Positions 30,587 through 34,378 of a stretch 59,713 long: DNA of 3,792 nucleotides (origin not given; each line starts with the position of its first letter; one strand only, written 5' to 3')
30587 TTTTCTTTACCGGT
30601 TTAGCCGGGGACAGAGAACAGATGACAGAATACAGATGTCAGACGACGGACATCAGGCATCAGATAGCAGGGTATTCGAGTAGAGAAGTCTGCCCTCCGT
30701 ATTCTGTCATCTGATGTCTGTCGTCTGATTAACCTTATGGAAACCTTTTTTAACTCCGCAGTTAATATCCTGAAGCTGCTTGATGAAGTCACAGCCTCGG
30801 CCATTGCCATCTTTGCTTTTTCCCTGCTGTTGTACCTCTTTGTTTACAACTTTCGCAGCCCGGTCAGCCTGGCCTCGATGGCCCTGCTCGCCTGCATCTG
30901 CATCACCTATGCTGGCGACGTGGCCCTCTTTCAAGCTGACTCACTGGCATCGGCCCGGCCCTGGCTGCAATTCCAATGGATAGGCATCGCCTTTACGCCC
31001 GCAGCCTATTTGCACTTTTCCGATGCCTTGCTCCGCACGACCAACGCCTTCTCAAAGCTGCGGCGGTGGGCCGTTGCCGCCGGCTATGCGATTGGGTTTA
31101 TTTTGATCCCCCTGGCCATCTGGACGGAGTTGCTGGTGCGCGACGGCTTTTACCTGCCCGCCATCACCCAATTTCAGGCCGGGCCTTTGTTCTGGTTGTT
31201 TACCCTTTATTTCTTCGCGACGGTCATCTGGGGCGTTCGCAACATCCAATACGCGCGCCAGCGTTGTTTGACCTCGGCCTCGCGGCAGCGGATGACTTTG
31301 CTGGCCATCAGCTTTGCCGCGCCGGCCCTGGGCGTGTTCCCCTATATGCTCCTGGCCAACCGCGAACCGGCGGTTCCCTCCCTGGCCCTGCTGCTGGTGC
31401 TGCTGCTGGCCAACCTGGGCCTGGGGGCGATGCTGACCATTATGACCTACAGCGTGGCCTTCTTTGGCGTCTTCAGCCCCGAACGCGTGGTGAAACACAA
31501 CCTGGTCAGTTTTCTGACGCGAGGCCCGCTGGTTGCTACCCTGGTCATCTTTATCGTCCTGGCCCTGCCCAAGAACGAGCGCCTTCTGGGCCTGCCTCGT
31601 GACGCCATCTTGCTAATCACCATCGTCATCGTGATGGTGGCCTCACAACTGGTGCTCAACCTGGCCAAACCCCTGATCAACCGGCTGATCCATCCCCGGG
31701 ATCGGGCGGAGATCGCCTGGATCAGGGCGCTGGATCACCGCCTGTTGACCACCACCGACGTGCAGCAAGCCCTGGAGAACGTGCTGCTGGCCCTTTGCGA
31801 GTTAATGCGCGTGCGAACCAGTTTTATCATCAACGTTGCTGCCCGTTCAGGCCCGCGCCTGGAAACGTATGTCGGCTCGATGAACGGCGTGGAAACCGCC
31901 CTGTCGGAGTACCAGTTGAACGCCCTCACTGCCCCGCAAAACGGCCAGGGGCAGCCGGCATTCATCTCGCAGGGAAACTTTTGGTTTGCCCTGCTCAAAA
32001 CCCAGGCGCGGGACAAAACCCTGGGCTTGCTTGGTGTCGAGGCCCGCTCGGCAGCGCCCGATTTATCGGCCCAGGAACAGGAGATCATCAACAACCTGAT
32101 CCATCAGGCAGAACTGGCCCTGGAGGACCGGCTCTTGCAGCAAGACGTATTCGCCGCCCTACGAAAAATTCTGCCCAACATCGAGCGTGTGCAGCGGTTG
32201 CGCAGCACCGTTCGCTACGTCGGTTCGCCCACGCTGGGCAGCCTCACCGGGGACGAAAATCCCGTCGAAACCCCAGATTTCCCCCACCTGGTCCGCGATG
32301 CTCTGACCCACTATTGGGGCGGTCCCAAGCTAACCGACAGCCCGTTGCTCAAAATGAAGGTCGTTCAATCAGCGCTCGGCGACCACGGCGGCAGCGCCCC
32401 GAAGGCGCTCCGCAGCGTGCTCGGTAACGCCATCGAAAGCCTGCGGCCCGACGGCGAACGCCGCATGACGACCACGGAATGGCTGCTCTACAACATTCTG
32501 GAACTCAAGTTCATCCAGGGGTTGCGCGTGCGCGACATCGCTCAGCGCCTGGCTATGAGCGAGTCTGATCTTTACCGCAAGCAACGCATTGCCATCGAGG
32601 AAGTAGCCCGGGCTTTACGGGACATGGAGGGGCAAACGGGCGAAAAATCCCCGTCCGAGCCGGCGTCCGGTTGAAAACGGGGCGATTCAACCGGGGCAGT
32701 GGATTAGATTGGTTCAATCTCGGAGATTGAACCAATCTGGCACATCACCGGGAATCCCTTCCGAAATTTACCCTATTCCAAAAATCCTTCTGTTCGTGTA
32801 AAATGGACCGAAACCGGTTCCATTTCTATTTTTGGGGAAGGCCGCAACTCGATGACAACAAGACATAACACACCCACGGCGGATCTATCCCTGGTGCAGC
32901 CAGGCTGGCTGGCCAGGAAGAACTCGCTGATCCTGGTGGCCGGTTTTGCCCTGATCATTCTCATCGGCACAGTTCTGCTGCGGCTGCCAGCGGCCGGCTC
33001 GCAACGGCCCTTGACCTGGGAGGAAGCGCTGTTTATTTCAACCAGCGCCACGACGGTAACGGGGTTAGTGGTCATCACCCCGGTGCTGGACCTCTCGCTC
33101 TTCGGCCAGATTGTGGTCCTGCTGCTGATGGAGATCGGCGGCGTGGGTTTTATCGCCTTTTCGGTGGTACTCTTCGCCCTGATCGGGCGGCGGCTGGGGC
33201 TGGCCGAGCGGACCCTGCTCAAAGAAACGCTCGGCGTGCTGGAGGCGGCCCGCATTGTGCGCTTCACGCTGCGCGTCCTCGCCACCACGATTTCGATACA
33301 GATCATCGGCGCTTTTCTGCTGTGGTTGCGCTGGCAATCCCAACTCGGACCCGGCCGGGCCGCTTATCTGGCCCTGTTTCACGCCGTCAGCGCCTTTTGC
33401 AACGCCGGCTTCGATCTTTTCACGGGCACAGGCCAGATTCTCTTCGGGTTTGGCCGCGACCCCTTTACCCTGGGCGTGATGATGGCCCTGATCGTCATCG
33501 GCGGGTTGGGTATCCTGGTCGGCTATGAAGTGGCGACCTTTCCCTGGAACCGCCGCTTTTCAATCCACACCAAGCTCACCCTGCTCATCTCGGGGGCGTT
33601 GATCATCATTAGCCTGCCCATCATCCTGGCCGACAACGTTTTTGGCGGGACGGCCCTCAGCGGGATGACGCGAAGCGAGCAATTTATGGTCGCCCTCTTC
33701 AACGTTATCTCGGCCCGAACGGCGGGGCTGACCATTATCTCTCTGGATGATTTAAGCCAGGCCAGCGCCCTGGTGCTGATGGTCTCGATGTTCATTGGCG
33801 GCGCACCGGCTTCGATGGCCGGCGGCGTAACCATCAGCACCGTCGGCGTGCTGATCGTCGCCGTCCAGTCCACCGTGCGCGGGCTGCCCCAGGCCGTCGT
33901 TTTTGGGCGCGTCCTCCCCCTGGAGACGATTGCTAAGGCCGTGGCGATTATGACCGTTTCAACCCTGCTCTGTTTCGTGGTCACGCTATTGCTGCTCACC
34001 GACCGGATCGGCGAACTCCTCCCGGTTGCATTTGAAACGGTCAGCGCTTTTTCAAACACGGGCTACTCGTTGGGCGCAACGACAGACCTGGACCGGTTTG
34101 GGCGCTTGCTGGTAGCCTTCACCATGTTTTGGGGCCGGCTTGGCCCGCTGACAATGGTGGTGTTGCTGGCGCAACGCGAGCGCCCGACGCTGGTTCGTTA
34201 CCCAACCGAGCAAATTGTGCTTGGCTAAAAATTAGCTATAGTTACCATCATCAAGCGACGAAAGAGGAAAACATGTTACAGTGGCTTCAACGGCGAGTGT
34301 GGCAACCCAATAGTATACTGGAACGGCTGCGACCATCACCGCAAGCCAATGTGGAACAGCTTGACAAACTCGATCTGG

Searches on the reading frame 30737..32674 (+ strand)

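Call 79: search_protein_families(library=pfam, proteins=[window:30737-32674:+], max_evalue=0.0001)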
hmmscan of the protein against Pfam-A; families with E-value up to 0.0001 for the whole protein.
window:30737-32674:+ (645 aa): 1 family
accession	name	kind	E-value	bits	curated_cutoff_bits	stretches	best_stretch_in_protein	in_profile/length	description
PF16927.11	HisKA_7TM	-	1.6e-10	41.6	28.6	1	24-213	4-200/224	N-terminal 7TM region of histidine kinase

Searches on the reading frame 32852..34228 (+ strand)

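Call 79: search_protein_families(library=pfam, proteins=[window:32852-34228:+], max_evalue=0.0001)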
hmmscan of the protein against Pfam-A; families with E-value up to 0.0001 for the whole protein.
window:32852-34228:+ (458 aa): 1 family
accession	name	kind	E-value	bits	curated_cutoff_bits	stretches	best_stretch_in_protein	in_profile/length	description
PF02386.22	TrkH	-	1.2e-40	139.9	27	1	22-440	33-491/502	Cation transport protein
